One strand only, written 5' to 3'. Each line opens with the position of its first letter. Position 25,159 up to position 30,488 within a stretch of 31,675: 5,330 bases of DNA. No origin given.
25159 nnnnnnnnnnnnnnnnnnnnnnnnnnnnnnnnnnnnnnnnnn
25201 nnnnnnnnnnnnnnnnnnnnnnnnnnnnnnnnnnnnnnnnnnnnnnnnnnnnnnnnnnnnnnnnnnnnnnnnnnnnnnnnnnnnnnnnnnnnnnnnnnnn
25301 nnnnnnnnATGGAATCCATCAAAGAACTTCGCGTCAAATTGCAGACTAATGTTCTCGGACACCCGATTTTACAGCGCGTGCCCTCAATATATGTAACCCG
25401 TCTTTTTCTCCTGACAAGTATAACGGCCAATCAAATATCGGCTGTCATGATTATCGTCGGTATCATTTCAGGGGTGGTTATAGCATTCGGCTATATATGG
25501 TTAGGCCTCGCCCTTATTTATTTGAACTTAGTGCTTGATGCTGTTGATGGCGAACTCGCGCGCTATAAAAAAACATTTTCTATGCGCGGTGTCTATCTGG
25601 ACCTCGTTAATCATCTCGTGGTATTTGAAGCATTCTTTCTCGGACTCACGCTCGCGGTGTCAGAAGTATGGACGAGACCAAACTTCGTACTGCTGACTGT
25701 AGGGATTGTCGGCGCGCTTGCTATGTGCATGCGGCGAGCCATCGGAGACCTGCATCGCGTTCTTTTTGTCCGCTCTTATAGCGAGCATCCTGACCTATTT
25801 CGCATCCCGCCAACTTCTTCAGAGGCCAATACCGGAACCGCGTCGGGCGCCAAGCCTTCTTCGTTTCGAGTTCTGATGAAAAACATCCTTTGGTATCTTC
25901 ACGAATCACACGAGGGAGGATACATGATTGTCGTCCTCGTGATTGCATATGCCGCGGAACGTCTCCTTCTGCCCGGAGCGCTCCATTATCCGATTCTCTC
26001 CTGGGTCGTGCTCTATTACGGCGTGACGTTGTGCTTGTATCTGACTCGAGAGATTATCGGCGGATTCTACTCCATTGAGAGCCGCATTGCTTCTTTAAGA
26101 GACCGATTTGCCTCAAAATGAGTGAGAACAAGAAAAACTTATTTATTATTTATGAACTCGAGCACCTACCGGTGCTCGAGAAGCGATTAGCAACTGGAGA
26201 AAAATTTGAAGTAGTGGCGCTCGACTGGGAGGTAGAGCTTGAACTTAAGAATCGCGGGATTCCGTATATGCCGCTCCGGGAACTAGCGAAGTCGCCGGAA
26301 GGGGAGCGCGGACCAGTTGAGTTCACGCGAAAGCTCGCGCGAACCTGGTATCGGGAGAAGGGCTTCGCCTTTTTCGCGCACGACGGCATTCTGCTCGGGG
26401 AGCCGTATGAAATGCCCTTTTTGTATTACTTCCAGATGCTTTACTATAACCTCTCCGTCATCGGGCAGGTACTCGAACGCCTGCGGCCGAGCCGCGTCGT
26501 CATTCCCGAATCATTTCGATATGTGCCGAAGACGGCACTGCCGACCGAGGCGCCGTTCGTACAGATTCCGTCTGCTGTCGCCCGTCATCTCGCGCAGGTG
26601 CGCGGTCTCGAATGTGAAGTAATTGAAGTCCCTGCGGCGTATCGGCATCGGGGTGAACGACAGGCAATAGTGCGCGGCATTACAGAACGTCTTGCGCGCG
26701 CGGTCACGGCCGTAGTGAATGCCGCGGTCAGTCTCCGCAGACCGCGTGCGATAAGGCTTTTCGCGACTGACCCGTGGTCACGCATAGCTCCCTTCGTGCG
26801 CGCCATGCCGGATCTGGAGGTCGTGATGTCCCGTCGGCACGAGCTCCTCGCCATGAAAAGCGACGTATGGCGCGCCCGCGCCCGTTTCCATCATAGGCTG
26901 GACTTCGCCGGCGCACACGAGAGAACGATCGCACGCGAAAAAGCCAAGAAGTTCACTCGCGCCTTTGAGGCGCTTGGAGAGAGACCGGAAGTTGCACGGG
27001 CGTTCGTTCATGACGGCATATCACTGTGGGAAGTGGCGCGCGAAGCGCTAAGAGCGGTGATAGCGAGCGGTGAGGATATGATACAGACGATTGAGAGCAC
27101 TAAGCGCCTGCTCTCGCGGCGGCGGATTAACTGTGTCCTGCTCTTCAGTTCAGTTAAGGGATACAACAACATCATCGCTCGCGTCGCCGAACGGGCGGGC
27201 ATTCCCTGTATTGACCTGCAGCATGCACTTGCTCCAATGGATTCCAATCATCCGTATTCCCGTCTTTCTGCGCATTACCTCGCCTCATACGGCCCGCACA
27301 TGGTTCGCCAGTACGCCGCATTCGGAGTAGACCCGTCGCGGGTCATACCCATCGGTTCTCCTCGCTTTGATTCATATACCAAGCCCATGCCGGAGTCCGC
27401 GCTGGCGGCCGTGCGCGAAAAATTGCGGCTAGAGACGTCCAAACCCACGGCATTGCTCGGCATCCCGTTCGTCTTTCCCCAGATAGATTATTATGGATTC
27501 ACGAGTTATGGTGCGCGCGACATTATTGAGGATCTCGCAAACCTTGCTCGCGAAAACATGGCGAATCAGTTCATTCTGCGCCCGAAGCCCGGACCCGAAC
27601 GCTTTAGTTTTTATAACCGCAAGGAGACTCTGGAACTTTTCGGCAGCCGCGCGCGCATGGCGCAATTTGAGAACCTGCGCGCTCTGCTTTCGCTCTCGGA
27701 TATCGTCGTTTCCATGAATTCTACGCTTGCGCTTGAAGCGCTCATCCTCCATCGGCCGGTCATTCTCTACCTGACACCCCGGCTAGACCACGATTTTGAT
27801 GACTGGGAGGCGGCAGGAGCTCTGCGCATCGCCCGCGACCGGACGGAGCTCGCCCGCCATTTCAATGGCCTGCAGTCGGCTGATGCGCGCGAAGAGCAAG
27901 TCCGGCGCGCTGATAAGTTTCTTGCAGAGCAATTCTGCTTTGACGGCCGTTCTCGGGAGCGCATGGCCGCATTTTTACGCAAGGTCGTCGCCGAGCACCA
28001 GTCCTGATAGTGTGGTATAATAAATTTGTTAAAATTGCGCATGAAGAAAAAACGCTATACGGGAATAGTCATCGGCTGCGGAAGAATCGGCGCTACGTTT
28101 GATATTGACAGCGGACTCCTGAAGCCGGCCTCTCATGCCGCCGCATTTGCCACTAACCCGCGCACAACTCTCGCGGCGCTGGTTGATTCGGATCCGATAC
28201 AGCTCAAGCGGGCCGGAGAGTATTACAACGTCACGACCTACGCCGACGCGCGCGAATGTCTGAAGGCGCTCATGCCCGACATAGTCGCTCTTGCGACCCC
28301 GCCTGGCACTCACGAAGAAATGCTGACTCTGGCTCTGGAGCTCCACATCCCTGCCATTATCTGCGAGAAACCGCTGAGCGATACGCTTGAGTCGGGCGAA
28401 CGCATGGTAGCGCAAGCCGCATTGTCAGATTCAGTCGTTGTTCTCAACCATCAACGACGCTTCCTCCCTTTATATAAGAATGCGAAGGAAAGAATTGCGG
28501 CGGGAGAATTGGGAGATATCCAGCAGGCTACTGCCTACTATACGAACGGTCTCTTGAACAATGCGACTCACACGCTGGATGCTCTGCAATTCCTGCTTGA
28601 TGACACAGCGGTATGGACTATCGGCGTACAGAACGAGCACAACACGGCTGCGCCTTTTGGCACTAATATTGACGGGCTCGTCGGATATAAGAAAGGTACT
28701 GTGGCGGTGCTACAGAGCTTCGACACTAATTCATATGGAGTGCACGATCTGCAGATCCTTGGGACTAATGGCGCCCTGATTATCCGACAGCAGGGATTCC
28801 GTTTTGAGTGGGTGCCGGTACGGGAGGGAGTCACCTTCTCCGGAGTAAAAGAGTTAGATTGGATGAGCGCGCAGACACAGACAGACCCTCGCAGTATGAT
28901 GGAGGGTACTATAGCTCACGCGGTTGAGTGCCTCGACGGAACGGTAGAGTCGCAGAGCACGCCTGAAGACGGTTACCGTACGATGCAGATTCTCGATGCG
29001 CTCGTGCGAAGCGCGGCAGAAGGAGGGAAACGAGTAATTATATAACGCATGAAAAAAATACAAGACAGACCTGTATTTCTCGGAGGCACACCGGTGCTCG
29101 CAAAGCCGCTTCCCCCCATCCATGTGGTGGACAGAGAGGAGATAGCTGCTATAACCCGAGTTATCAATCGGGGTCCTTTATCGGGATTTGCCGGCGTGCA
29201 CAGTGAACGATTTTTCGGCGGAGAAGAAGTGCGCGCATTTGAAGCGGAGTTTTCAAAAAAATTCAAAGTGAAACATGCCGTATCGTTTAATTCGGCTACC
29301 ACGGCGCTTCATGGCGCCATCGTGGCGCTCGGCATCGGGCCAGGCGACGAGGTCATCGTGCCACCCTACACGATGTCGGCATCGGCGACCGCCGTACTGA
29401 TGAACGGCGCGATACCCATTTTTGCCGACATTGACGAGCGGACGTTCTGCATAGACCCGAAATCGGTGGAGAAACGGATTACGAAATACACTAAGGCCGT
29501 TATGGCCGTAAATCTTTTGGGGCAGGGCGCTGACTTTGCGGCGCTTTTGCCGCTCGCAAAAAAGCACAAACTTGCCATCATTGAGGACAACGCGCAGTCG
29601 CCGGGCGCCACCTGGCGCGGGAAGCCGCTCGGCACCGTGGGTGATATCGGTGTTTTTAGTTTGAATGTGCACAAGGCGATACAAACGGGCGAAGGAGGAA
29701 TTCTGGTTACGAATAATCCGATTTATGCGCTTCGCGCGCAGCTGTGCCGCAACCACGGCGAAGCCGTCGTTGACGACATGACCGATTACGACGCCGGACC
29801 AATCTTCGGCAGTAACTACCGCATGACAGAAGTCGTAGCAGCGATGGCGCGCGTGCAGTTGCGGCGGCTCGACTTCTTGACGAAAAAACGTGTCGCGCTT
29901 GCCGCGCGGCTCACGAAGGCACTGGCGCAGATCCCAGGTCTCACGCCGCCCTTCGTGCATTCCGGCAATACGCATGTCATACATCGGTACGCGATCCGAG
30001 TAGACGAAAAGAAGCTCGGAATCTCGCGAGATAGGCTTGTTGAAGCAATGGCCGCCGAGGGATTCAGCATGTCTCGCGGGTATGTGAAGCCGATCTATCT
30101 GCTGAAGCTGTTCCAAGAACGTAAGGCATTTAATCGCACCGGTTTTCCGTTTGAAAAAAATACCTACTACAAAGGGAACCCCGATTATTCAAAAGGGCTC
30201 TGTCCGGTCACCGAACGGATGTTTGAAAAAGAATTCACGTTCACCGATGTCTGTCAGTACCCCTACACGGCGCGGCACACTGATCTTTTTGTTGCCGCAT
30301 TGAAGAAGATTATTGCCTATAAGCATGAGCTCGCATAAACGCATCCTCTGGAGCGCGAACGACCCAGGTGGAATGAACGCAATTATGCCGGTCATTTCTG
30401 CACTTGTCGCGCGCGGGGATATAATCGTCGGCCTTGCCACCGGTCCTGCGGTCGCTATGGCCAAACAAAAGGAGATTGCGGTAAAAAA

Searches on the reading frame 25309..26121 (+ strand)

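Call 4: search_protein_families(library=pfam, proteins=[window:25309-26121:+], max_evalue=0.01)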
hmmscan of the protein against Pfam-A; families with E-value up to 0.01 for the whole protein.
window:25309-26121:+ (270 aa): 1 family
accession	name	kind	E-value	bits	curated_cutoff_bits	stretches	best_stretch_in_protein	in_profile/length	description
PF01066.26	CDP-OH_P_transf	-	7.6e-06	26.8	22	1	39-145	3-105/152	CDP-alcohol phosphatidyltransferase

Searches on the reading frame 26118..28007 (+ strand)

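Call 4: search_protein_families(library=pfam, proteins=[window:26118-28007:+], max_evalue=0.01)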
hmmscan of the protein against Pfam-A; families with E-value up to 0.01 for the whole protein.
window:26118-28007:+ (629 aa): 1 family
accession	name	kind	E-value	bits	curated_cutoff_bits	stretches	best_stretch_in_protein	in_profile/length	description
PF04464.20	Glyphos_transf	-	2.4e-07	30.5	22.1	1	385-618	135-363/367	CDP-Glycerol:Poly(glycerophosphate) glycerophosphotransferase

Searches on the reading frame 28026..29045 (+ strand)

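Call 4: search_protein_families(library=pfam, proteins=[window:28026-29045:+], max_evalue=0.01)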
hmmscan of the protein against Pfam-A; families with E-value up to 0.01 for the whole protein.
window:28026-29045:+ (339 aa): 3 families
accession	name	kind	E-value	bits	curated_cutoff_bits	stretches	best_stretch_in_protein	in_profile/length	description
PF01408.29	GFO_IDH_MocA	-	1.9e-17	64.5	24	1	36-141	14-119/120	Oxidoreductase family, NAD-binding Rossmann fold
PF02894.22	GFO_IDH_MocA_C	-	4.3e-08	33.7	22.9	1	176-334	43-214/218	Oxidoreductase family, C-terminal alpha/beta domain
PF22725.1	GFO_IDH_MocA_C3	-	5.6e-08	33.3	27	1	176-251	46-123/124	GFO/IDH/MocA C-terminal domain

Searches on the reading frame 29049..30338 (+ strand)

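Call 4: search_protein_families(library=pfam, proteins=[window:29049-30338:+], max_evalue=0.01)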
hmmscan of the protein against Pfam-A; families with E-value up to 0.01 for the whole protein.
window:29049-30338:+ (429 aa): 3 families
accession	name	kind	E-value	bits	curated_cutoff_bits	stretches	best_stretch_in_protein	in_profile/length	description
PF01041.23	DegT_DnrJ_EryC1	-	1.3e-92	311.2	19.8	1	52-367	17-329/360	DegT/DnrJ/EryC1/StrS aminotransferase family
PF00155.27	Aminotran_1_2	-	0.00057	19.6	19.7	1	68-154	54-153/361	Aminotransferase class I and II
PF01053.26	Cys_Met_Meta_PP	-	0.0011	18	27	1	62-204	55-195/381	Cys/Met metabolism PLP-dependent enzyme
